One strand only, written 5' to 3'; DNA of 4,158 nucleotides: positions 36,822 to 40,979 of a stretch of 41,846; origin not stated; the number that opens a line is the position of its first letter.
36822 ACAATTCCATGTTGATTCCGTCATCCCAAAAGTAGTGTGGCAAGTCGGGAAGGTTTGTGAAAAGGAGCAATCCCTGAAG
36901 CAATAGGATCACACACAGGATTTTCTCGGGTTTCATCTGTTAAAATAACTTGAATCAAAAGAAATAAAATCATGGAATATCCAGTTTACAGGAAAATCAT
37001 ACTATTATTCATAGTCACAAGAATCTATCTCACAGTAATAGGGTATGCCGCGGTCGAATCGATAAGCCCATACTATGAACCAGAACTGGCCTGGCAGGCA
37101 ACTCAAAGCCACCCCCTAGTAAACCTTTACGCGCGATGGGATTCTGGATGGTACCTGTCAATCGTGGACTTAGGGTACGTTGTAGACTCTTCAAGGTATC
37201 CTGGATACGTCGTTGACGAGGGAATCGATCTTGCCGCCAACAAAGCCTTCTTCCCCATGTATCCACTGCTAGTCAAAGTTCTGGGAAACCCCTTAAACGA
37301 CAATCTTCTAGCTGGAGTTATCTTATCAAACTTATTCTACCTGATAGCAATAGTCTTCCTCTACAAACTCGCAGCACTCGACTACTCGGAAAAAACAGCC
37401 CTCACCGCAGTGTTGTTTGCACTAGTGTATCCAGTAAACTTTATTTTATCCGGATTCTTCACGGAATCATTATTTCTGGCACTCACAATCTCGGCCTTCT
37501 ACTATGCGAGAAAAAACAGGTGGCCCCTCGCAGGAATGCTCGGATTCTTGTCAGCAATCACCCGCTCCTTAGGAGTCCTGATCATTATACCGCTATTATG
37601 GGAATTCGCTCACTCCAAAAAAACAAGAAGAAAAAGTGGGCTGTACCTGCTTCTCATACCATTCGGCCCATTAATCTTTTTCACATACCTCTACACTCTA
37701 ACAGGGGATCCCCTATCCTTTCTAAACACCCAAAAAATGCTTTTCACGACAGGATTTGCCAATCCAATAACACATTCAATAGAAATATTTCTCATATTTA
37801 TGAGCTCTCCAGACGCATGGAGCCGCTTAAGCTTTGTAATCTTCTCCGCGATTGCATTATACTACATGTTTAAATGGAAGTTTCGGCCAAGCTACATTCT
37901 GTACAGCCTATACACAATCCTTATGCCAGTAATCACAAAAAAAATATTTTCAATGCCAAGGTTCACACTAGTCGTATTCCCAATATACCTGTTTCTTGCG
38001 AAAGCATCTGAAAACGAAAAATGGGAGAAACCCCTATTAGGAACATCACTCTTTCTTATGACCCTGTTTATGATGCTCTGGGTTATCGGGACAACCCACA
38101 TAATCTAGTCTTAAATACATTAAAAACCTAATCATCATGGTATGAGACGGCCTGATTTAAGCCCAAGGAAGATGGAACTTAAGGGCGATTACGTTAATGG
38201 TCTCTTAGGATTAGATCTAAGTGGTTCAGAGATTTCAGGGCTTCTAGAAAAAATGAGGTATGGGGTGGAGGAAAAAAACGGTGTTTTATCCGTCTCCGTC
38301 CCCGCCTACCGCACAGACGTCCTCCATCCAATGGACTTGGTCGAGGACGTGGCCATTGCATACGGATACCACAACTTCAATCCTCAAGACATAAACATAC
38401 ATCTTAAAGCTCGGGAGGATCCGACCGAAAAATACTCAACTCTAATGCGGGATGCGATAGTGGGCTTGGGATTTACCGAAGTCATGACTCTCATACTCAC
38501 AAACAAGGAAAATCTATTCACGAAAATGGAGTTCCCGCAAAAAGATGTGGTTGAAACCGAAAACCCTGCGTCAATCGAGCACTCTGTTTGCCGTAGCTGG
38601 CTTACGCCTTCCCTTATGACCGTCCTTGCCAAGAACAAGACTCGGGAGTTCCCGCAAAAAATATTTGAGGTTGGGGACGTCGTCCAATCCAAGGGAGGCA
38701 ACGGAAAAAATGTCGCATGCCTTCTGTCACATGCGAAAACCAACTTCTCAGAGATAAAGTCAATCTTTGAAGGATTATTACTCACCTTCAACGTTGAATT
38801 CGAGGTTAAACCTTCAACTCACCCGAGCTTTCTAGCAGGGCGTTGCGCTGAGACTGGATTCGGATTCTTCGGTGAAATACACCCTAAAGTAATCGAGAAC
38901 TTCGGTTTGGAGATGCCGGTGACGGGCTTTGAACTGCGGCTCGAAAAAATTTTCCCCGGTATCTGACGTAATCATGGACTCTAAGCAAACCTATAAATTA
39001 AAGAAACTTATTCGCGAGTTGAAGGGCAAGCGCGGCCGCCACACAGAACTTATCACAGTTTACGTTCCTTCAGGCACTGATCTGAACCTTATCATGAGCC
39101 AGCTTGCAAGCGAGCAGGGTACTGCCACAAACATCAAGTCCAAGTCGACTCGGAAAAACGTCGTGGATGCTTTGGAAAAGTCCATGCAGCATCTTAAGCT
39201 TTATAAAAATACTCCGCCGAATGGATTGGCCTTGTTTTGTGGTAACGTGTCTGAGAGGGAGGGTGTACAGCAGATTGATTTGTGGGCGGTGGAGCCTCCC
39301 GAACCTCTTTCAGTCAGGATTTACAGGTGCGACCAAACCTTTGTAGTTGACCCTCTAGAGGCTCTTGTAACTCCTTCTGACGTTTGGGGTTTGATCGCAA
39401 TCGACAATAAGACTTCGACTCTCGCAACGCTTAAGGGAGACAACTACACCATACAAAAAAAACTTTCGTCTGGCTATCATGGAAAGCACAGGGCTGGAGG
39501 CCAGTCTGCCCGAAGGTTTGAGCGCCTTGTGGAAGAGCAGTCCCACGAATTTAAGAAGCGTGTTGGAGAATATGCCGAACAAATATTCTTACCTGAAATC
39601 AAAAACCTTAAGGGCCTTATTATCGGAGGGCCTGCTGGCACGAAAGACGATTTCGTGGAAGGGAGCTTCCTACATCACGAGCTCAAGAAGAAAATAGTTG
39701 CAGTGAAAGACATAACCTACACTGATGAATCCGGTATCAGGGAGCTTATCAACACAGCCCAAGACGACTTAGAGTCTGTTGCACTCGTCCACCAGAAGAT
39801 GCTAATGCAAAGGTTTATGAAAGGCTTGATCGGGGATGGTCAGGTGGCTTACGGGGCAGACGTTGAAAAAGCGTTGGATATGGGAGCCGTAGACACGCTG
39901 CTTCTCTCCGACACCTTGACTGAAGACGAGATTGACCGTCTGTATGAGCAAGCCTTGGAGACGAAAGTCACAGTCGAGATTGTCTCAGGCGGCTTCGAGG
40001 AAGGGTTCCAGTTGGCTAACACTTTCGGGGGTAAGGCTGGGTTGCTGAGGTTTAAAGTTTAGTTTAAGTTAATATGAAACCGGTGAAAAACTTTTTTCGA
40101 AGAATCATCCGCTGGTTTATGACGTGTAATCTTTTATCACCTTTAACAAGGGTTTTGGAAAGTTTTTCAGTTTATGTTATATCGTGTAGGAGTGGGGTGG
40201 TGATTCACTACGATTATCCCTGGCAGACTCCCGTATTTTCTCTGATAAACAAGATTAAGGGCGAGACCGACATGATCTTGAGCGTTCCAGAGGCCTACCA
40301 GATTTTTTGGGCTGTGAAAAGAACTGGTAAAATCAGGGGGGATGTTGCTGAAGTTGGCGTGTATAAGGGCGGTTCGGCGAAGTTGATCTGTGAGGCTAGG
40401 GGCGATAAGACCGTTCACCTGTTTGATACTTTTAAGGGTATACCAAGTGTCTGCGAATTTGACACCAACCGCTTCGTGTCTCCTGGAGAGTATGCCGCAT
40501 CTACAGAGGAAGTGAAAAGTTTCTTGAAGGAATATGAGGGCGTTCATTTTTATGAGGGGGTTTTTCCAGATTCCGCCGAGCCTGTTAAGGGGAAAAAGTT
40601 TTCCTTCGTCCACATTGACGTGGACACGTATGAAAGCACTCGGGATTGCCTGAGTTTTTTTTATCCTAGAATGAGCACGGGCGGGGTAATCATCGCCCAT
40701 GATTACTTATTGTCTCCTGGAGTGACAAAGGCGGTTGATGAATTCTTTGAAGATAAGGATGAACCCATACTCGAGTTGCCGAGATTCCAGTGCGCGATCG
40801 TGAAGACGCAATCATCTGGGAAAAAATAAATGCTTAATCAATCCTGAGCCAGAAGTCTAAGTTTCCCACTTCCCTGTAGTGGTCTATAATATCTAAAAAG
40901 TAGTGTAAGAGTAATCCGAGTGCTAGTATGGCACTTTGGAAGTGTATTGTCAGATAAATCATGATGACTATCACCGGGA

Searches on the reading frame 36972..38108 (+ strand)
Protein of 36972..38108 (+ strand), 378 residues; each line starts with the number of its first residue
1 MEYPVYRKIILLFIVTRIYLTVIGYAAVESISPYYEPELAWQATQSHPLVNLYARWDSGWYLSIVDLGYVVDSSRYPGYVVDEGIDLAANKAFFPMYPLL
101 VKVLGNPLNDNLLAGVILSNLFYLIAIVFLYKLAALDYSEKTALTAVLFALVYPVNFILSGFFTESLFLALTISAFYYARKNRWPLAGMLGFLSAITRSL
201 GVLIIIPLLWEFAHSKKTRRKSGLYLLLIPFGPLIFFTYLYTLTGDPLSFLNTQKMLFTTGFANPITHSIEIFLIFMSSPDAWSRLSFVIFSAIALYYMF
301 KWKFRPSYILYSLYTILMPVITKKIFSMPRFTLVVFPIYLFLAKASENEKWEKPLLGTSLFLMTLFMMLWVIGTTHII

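Call 8: search_protein_families(library=pfam, proteins=[window:36972-38108:+], max_evalue=0.01)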
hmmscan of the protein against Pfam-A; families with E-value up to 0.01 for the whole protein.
window:36972-38108:+ (378 aa): 1 family
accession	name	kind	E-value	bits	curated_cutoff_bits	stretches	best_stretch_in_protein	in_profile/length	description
PF13231.12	PMT_2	-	1.4e-05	25.8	26.1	1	95-236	4-154/160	Dolichyl-phosphate-mannose-protein mannosyltransferase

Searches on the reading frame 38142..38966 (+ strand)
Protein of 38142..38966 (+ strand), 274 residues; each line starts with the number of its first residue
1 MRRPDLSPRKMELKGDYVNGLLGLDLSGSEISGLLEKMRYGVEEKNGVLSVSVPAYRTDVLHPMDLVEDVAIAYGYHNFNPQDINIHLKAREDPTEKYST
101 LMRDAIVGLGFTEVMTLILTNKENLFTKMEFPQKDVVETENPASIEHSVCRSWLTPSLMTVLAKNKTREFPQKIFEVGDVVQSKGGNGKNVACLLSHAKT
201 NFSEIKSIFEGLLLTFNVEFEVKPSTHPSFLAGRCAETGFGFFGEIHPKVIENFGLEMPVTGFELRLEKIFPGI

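Call 8: search_protein_families(library=pfam, proteins=[window:38142-38966:+], max_evalue=0.01)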
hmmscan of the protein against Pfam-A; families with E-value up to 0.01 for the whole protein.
window:38142-38966:+ (274 aa): 3 families
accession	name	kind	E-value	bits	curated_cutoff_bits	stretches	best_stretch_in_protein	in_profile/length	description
PF17759.6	tRNA_synthFbeta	-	1.9e-38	132.5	22.4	1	91-267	14-214/214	Phenylalanyl tRNA synthetase beta chain CLM domain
PF03484.21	B5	-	4.7e-22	78.4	28.6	1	12-76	2-67/67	tRNA synthetase B5 domain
PF01409.25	tRNA-synt_2d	-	0.00076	19.5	19.8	1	89-268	13-220/246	tRNA synthetases class II core domain (F)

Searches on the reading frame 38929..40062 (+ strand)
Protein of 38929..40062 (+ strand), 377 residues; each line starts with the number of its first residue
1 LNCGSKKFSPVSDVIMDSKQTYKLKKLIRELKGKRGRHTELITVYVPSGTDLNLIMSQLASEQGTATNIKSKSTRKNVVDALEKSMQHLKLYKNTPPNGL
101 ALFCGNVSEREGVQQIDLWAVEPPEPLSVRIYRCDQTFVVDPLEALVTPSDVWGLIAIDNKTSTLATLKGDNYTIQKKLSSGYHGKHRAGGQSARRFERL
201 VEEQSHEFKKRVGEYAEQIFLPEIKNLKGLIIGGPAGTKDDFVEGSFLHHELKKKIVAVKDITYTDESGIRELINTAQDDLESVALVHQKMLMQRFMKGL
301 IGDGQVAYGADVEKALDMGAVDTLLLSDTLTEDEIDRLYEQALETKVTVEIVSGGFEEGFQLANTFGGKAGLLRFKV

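Call 84: search_protein_families(library=pfam, proteins=[window:38929-40062:+], max_evalue=0.001)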
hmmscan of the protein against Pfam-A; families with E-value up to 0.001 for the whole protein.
window:38929-40062:+ (377 aa): 5 families
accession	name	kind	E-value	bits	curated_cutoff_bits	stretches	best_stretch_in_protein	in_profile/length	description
PF03464.20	eRF1_2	-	2.4e-34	119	27.1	1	154-282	3-132/133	eRF1 domain 2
PF03465.20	eRF1_3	-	1.9e-19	70.6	25.8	1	287-377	2-106/106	eRF1 domain 3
PF03463.20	eRF1_1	-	6e-18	65.5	23.8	1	25-146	1-122/123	eRF1 domain 1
PF18854.6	baeRF_family10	-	7.2e-10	39.7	27.1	1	140-263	3-126/143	Bacterial archaeo-eukaryotic release factor family 10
PF18859.6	acVLRF1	-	1.7e-09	38.4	27.1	1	161-247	11-94/130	Actinobacteria/chloroflexi VLRF1 release factor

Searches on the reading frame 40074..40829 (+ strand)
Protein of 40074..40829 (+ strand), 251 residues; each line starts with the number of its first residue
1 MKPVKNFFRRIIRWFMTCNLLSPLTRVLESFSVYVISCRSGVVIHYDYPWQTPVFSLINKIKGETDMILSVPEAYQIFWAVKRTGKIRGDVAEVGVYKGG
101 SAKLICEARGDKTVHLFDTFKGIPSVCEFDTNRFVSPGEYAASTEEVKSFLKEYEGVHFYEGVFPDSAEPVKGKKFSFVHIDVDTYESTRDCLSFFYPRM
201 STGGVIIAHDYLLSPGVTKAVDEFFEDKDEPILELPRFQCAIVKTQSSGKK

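Call 84: search_protein_families(library=pfam, proteins=[window:40074-40829:+], max_evalue=0.001)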
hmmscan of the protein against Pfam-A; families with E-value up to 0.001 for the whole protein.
window:40074-40829:+ (251 aa): 2 families
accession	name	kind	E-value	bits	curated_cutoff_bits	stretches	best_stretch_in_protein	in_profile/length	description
PF05711.17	TylF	-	5.8e-23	81.9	23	1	85-228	89-246/264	Macrocin-O-methyltransferase (TylF)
PF13578.12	Methyltransf_24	-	3.5e-11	44.4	26.3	1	93-211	2-105/105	Methyltransferase domain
